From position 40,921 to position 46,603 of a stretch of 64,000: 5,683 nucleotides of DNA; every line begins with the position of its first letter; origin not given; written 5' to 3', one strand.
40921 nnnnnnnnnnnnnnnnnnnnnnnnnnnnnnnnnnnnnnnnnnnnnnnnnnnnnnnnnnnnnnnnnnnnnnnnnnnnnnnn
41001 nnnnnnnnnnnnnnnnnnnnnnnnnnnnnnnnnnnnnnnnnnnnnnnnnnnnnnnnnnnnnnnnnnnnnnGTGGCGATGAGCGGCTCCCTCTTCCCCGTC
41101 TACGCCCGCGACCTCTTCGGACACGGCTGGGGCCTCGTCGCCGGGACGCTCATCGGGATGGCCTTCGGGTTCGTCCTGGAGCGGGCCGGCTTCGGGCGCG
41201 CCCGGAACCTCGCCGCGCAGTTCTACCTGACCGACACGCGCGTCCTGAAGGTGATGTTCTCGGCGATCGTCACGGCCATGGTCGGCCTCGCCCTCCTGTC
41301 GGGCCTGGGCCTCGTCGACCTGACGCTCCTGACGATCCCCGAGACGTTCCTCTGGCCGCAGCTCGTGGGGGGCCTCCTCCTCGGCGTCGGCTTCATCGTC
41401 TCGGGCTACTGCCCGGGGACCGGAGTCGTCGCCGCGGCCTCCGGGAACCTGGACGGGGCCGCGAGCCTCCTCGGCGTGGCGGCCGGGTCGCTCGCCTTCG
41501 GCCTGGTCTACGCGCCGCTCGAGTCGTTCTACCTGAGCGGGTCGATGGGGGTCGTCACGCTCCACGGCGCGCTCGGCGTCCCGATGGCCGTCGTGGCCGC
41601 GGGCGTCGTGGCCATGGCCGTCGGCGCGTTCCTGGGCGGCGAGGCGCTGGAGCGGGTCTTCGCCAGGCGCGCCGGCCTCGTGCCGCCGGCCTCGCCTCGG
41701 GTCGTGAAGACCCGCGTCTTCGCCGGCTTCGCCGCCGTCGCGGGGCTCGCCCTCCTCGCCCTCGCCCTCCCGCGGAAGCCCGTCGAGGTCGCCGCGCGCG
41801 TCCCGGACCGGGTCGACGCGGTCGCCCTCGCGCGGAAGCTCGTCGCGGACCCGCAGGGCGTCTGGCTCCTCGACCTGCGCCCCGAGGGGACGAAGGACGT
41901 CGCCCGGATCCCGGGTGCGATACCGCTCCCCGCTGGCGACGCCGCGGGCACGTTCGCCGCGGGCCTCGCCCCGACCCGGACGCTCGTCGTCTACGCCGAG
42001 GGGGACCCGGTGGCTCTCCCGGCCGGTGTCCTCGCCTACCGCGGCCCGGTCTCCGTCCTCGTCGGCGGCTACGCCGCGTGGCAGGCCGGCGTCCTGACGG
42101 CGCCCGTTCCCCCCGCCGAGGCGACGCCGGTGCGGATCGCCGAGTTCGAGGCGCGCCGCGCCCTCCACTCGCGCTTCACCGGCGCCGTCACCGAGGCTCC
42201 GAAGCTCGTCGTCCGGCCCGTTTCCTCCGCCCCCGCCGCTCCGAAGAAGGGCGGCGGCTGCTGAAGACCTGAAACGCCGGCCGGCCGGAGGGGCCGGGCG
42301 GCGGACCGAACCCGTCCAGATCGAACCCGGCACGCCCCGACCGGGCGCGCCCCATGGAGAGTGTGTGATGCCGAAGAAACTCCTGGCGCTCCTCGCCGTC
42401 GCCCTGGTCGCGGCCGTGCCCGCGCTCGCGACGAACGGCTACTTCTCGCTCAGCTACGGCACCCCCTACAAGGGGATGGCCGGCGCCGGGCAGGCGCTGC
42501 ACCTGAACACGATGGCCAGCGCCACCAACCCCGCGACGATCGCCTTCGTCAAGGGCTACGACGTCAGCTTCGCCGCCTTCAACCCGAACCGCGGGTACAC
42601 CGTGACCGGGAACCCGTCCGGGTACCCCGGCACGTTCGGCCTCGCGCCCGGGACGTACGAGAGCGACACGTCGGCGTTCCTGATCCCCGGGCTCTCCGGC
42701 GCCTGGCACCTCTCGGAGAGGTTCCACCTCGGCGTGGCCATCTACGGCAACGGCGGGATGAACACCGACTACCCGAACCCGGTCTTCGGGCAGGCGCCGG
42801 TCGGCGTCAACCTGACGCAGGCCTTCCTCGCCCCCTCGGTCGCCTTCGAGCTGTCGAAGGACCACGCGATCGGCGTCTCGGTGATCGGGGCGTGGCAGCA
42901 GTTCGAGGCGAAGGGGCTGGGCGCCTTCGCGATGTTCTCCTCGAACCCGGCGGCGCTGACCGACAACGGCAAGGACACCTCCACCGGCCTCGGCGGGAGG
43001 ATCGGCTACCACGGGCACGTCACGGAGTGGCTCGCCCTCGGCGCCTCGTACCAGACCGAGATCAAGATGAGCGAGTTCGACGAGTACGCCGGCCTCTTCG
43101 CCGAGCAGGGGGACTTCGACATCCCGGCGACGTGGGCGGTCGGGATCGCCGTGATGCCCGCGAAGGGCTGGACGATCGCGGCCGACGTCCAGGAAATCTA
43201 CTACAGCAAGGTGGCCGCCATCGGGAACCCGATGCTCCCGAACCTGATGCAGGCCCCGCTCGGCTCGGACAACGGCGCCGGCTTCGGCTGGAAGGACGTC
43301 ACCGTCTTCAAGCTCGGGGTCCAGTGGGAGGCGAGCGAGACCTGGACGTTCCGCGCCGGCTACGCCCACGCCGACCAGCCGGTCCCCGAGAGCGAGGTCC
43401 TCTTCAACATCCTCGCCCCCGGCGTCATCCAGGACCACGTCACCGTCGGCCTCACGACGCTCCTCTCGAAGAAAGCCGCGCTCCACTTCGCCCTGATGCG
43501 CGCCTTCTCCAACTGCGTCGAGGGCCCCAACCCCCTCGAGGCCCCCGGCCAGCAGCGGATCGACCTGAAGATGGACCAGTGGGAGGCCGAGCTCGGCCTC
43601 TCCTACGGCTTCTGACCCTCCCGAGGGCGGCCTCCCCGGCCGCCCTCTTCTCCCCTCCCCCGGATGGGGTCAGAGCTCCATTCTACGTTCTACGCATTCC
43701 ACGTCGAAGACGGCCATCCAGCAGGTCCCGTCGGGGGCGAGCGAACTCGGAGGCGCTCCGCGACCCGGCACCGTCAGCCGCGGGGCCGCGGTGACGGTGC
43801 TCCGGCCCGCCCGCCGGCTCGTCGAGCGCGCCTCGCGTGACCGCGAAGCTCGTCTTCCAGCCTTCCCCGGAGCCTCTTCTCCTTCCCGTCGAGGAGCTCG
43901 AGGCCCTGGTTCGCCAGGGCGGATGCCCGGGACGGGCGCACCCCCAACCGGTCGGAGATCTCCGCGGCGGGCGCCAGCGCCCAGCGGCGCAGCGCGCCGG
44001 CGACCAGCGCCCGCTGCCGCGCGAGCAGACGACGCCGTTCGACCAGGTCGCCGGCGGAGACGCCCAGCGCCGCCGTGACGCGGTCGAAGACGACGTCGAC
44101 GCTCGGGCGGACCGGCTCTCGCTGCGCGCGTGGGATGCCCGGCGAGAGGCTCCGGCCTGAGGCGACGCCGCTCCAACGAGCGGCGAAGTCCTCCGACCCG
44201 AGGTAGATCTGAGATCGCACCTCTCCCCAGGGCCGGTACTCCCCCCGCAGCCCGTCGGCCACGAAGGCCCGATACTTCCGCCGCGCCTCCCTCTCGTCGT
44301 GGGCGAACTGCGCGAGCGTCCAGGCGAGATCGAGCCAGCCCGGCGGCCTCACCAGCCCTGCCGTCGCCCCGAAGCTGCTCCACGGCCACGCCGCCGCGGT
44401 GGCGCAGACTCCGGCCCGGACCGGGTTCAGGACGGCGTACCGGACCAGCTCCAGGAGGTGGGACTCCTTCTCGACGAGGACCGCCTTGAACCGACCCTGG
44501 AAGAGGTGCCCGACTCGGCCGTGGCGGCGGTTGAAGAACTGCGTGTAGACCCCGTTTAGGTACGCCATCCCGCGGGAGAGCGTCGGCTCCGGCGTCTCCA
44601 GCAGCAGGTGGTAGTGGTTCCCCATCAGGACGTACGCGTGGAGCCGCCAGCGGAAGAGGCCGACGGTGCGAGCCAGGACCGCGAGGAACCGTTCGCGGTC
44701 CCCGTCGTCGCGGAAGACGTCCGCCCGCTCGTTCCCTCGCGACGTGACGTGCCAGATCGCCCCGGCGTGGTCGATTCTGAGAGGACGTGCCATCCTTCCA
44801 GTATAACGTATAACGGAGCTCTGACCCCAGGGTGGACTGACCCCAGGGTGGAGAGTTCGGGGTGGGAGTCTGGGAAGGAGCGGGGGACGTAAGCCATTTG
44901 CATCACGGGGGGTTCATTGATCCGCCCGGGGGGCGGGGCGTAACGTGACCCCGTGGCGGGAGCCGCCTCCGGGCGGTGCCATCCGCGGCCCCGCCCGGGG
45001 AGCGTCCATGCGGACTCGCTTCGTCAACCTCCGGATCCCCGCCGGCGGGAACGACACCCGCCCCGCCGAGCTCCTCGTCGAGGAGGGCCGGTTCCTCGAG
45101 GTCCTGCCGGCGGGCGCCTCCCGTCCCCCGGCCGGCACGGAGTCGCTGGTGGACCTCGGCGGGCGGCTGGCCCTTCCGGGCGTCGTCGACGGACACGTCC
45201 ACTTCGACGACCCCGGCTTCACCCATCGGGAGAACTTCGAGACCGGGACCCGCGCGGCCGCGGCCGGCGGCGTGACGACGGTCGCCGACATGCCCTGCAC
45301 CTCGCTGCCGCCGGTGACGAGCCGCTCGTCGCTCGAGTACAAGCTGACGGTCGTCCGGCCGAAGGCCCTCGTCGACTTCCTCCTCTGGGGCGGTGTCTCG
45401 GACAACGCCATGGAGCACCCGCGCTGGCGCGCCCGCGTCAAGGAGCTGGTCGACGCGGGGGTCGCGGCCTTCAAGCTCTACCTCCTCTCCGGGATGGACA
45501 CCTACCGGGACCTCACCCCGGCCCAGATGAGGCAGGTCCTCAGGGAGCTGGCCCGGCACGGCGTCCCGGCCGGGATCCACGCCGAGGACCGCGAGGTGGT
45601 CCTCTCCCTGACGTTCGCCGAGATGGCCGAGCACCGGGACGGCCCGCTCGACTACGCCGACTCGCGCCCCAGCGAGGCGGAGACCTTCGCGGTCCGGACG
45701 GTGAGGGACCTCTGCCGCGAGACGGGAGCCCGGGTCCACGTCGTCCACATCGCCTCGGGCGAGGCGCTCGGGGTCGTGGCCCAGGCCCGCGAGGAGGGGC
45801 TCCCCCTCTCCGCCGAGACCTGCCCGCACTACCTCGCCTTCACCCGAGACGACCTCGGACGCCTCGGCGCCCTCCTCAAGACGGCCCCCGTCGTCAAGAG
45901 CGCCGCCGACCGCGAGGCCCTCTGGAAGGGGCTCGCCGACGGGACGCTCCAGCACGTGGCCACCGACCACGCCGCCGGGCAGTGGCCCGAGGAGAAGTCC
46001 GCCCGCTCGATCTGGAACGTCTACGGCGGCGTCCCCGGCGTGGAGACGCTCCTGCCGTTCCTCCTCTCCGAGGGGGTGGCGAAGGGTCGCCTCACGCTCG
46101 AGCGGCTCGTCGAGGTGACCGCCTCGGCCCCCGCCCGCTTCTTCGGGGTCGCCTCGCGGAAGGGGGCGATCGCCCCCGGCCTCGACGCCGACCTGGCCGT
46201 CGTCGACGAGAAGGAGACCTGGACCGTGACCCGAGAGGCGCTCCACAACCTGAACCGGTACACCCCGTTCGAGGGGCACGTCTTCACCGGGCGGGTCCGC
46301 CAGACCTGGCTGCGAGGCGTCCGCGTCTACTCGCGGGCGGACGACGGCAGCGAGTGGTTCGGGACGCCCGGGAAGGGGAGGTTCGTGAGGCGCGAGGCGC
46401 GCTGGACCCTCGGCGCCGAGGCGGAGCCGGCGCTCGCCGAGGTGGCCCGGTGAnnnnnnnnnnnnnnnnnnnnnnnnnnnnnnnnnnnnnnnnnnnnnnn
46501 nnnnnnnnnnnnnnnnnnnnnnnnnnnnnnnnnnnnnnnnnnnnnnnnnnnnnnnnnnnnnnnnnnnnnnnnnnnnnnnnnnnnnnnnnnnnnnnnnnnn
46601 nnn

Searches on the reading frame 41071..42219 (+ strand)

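Call 21: search_protein_families(library=ncbifam, proteins=[window:41071-42219:+], max_evalue=1e-10)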
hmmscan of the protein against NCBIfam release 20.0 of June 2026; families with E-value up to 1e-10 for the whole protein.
window:41071-42219:+ (383 aa): 0 families

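Call 28: search_protein_families(library=pfam, proteins=[window:41071-42219:+], max_evalue=0.00001)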
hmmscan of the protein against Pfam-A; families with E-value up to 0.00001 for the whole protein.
window:41071-42219:+ (383 aa): 1 family
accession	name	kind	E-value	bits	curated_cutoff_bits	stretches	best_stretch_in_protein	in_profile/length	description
PF04143.19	Sulf_transp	-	6.8e-15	55.9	27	1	39-229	2-192/310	Sulphur transport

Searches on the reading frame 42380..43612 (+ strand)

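Call 21: search_protein_families(library=ncbifam, proteins=[window:42380-43612:+], max_evalue=1e-10)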
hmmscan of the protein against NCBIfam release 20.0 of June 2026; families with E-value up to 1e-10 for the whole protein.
window:42380-43612:+ (411 aa): 0 families

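Call 28: search_protein_families(library=pfam, proteins=[window:42380-43612:+], max_evalue=0.00001)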
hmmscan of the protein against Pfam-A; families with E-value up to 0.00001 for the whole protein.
window:42380-43612:+ (411 aa): 1 family
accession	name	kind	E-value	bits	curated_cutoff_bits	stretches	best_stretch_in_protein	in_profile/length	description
PF03349.22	Toluene_X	-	1.8e-29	102.9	29.7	1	31-374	23-381/421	Outer membrane protein transport protein (OMPP1/FadL/TodX)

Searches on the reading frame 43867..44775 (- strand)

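Call 21: search_protein_families(library=ncbifam, proteins=[window:43867-44775:-], max_evalue=1e-10)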
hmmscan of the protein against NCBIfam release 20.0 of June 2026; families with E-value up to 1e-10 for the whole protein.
window:43867-44775:- (303 aa): 1 family
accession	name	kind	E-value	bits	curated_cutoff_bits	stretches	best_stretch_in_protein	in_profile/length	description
NF047646.1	REP_Tyr_transpos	equivalog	2.3e-19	69.7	80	1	3-133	7-146/146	REP-associated tyrosine transposase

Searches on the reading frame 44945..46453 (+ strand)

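Call 11: search_protein_families(library=ncbifam, proteins=[window:44945-46453:+], max_evalue=0.00001)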
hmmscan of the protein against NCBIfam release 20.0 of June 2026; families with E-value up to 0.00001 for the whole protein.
window:44945-46453:+ (502 aa): 38 families (the best 25 are shown)
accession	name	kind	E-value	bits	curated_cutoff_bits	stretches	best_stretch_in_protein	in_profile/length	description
TIGR03178.1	allantoinase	equivalog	1.5e-114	383.2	357.85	1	36-466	13-429/441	allantoinase AllB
NF004839.0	PRK06189.1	equivalog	2.6e-108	362.6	631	1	41-466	21-435/451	allantoinase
NF002668.0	PRK02382.1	equivalog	1.6e-93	313.8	452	1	36-483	9-428/436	dihydroorotase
NF058538.1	ergo_util_ErtD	equivalog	1.1e-83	281.6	600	1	53-482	28-445/446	hydantoin-5-propionate amidohydrolase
TIGR00857.1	pyrC_multi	subfamily_domain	1.1e-81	274.9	279.05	1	65-462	26-409/412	dihydroorotase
NF058539.1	ergo_uti2_ErtD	equivalog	1.6e-79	267.9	650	1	64-484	39-448/449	hydantoin-5-propionate amidohydrolase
NF009941.0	PRK13404.1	subfamily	4.3e-78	263.1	647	1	64-485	40-463/478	dihydropyrimidinase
TIGR02033.1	D-hydantoinase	equivalog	8.5e-76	255.7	393.25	1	38-483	14-454/454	dihydropyrimidinase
NF005960.0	PRK08044.1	equivalog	1.2e-74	251.7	688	1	65-483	40-450/453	allantoinase AllB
NF006559.0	PRK09060.1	equivalog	5.5e-73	245.8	482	1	63-463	41-423/444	dihydroorotase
NF005751.0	PRK07575.1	equivalog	1.9e-70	237.6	529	1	37-465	18-423/440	dihydroorotase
NF006688.0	PRK09236.1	equivalog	2.9e-69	234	535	1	38-465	17-429/444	dihydroorotase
NF006837.0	PRK09357.1-2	equivalog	2.5e-55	187.8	575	1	41-464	19-424/428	dihydroorotase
NF003271.0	PRK04250.1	equivalog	2e-54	184.8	405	1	68-464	41-390/407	dihydroorotase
NF006836.0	PRK09357.1-1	equivalog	3.4e-54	184.2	538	1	39-462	15-424/432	dihydroorotase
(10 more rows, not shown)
